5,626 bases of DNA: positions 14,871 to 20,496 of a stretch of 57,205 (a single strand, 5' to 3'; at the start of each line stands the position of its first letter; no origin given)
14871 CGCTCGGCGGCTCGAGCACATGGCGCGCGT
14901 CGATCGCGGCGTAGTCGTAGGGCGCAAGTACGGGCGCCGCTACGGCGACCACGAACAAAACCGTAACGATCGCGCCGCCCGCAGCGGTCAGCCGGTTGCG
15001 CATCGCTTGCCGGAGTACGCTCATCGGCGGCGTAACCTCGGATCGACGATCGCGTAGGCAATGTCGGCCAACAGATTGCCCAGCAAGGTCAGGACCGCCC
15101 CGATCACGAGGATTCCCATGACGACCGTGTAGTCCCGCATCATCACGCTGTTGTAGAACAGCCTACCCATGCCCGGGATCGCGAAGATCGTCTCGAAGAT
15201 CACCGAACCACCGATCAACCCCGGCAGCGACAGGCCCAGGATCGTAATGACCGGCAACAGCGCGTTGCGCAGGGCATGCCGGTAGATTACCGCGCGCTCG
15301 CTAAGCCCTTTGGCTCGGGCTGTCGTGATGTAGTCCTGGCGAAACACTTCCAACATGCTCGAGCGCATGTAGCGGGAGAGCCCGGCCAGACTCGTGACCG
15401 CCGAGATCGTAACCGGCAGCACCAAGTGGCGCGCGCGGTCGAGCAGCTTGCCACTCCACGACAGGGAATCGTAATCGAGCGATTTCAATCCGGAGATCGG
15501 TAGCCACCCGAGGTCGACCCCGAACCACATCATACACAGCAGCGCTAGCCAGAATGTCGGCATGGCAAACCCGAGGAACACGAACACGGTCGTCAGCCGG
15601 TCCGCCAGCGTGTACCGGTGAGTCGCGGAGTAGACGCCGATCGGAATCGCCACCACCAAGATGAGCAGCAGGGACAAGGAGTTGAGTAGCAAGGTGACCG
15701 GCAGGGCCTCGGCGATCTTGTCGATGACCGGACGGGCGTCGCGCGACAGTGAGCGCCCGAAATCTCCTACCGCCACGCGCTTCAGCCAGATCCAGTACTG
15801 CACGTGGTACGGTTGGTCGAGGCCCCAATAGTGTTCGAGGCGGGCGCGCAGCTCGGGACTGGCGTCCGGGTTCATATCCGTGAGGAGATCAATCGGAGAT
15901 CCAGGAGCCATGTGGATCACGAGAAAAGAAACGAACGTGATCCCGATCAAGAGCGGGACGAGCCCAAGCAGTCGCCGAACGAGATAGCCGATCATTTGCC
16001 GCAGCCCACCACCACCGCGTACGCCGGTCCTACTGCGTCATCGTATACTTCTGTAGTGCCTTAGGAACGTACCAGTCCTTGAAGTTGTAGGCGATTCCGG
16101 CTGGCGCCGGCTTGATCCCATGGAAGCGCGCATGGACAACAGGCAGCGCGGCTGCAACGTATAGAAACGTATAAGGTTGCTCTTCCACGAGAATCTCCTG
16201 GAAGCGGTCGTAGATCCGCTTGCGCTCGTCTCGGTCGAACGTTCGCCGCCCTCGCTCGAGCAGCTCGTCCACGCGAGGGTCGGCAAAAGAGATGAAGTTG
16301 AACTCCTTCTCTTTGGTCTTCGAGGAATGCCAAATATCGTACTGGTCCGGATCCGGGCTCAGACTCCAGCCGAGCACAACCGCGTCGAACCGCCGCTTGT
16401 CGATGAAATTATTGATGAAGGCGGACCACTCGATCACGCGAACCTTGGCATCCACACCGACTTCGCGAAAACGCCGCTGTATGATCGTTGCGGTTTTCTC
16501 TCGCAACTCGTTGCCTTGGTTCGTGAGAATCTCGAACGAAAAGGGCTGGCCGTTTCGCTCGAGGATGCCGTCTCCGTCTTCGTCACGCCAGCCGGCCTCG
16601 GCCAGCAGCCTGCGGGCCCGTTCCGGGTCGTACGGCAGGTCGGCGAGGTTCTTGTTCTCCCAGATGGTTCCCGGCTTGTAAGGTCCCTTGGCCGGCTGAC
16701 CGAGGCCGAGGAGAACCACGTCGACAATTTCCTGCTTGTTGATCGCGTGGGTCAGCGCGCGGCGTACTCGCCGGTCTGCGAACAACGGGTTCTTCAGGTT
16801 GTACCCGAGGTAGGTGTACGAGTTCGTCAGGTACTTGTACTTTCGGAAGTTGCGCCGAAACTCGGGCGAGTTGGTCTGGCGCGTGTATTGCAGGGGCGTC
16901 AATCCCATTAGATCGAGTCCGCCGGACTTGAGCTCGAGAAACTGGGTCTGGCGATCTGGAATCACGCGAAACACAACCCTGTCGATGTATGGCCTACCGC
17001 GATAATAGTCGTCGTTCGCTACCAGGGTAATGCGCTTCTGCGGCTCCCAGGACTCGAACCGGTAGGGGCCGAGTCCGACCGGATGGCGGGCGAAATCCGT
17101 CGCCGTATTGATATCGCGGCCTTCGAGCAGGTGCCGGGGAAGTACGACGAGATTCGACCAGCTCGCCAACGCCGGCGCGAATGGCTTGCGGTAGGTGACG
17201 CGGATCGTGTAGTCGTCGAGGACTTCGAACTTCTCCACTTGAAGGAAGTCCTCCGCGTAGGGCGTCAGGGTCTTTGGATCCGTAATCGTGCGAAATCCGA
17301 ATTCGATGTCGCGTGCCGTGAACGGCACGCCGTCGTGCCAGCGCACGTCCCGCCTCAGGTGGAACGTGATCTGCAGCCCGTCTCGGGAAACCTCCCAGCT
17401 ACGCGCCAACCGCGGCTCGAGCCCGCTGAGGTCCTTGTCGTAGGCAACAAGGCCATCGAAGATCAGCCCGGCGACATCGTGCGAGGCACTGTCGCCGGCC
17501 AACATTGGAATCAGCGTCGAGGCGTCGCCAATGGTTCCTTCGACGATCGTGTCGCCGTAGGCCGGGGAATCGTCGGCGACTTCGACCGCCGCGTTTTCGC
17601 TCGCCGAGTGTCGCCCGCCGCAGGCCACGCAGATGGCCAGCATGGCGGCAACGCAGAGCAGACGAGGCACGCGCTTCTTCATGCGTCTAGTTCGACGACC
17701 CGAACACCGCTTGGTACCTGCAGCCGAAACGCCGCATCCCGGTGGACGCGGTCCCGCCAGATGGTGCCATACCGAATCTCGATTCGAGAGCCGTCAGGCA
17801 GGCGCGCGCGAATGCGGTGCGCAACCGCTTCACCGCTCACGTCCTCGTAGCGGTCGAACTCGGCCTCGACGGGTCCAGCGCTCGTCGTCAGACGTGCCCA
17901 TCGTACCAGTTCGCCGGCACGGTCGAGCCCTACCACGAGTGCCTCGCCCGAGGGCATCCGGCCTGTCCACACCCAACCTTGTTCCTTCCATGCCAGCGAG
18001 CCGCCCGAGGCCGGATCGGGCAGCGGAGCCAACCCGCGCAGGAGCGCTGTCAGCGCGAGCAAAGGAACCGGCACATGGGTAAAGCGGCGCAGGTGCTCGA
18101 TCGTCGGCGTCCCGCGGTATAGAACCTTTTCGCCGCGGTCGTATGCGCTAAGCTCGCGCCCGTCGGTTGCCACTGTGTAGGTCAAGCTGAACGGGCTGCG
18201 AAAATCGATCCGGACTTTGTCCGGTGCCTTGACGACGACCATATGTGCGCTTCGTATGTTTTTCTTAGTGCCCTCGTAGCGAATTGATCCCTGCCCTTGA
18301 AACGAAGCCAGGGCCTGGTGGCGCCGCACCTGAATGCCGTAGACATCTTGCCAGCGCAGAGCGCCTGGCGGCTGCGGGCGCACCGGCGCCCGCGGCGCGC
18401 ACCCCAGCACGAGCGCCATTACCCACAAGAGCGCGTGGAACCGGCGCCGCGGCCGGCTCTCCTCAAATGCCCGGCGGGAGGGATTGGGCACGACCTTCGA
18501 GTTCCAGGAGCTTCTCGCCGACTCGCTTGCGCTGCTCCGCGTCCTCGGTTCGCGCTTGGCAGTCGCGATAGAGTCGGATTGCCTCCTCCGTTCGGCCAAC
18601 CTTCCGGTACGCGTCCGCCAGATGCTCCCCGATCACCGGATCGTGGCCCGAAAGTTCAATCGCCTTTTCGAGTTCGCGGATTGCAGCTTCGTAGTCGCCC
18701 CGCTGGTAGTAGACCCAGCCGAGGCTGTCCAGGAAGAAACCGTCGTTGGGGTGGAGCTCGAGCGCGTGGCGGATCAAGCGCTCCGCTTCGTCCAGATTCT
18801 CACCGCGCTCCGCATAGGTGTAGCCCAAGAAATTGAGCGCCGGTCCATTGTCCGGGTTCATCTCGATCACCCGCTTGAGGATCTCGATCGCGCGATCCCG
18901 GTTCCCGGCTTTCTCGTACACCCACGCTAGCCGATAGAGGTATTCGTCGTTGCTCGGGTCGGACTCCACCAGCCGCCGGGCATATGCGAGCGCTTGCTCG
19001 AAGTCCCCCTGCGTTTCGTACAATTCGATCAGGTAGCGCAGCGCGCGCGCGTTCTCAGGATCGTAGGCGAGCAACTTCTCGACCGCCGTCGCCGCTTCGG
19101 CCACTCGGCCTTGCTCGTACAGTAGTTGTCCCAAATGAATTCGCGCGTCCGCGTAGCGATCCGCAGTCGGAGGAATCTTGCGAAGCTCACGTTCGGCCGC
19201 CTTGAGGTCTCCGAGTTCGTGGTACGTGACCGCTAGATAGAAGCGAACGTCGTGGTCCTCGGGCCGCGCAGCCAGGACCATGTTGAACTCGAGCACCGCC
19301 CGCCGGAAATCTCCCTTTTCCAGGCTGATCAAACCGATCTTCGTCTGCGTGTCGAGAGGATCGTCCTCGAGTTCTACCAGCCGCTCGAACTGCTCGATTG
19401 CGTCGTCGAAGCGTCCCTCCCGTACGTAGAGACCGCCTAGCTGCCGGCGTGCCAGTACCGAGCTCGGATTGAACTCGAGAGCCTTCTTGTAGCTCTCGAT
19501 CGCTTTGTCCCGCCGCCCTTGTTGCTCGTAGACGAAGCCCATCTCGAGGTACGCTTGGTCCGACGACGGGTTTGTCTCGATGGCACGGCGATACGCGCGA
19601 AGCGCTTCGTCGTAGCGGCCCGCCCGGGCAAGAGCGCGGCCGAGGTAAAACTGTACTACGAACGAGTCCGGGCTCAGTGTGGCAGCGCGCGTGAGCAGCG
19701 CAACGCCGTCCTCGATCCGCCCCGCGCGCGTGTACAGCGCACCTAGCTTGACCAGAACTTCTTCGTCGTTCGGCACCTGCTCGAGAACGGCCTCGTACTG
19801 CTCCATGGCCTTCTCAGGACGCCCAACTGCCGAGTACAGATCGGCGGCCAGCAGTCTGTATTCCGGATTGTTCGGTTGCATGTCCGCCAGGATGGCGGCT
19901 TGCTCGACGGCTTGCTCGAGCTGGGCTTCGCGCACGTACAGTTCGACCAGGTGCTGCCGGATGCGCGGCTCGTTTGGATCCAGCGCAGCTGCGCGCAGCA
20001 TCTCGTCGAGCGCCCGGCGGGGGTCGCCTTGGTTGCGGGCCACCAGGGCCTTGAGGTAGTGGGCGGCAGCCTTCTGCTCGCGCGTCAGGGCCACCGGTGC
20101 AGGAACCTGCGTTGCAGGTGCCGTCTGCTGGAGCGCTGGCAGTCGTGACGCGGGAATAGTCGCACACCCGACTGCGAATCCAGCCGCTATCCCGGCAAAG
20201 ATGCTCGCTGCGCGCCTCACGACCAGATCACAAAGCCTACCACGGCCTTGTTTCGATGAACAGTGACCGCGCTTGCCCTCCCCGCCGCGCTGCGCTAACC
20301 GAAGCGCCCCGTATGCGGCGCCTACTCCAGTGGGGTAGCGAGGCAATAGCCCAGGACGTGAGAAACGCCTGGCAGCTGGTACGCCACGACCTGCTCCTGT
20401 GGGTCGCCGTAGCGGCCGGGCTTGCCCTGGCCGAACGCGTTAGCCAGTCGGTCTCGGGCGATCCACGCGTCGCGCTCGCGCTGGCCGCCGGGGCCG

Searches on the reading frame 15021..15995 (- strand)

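Call 29: search_protein_families(library=pfam, max_evalue=0.00001, proteins=[window:15021-15995:-])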
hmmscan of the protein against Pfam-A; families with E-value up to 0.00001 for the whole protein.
window:15021-15995:- (324 aa): 2 families
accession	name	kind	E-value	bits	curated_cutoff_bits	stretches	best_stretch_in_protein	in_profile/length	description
PF00528.27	BPD_transp_1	-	1.3e-43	149.3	26.4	1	116-323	1-184/184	Binding-protein-dependent transport system inner membrane component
PF19300.4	BPD_transp_1_N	-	1.3e-10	41.9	23.8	1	1-79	1-77/114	Binding-prot-dependent transport system membrane comp, N-term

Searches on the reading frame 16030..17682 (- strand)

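Call 29: search_protein_families(library=pfam, max_evalue=0.00001, proteins=[window:16030-17682:-])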
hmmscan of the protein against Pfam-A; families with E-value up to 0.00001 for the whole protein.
window:16030-17682:- (550 aa): 1 family
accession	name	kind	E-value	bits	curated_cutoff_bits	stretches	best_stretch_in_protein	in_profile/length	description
PF00496.27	SBP_bac_5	-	2.6e-102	343.1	32.4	1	88-456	2-363/368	Bacterial extracellular solute-binding proteins, family 5 Middle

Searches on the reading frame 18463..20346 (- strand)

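Call 29: search_protein_families(library=pfam, max_evalue=0.00001, proteins=[window:18463-20346:-])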
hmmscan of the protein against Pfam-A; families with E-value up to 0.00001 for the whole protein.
window:18463-20346:- (627 aa): 40 families (the best 25 are shown)
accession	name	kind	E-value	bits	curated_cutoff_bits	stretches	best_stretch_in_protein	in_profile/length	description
PF07719.23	TPR_2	-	3.3e-70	226.9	27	3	232-261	4-33/34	Tetratricopeptide repeat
PF14559.12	TPR_19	-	1.1e-64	215.1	25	9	446-502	4-59/68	Tetratricopeptide repeat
PF13428.12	TPR_14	-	3.1e-61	197.8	23.5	3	231-270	3-42/44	Tetratricopeptide repeat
PF13432.12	TPR_16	-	1.7e-59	198.2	32.7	5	405-466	3-64/65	Tetratricopeptide repeat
PF13181.12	TPR_8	-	1.7e-59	193.4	25.7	2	264-295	2-33/34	Tetratricopeptide repeat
PF00515.34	TPR_1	-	1.2e-56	186.7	27.8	2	265-295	3-33/34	Tetratricopeptide repeat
PF13431.12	TPR_17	-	1.2e-56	184.7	24.4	0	525-556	2-33/34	Tetratricopeptide repeat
PF13414.12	TPR_11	-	6.3e-50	167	26.8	2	236-277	1-42/42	TPR repeat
PF13174.12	TPR_6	-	9.9e-42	139.2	26.3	1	469-499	2-32/33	Tetratricopeptide repeat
PF13424.12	TPR_12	-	9.1e-39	132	30.1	3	264-326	4-74/77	Tetratricopeptide repeat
PF13176.12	TPR_7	-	3.2e-38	127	27.9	0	470-500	2-32/36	Tetratricopeptide repeat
PF12895.13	ANAPC3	-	4.3e-35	120.3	27.2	1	446-526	2-80/82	Anaphase-promoting complex, cyclosome, subunit 3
PF23914.1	TPR_CcmH_CycH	-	1.9e-28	99.7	42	1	188-294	43-152/158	Cytochrome c-type biogenesis protein H TPR domain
PF13371.12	TPR_9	-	6.3e-28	97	35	0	513-572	6-65/73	Tetratricopeptide repeat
PF25063.1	ARM_TT21_C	-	1.8e-27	97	35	1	337-499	27-196/209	Tetratricopeptide repeat protein 21 C-terminal ARM domain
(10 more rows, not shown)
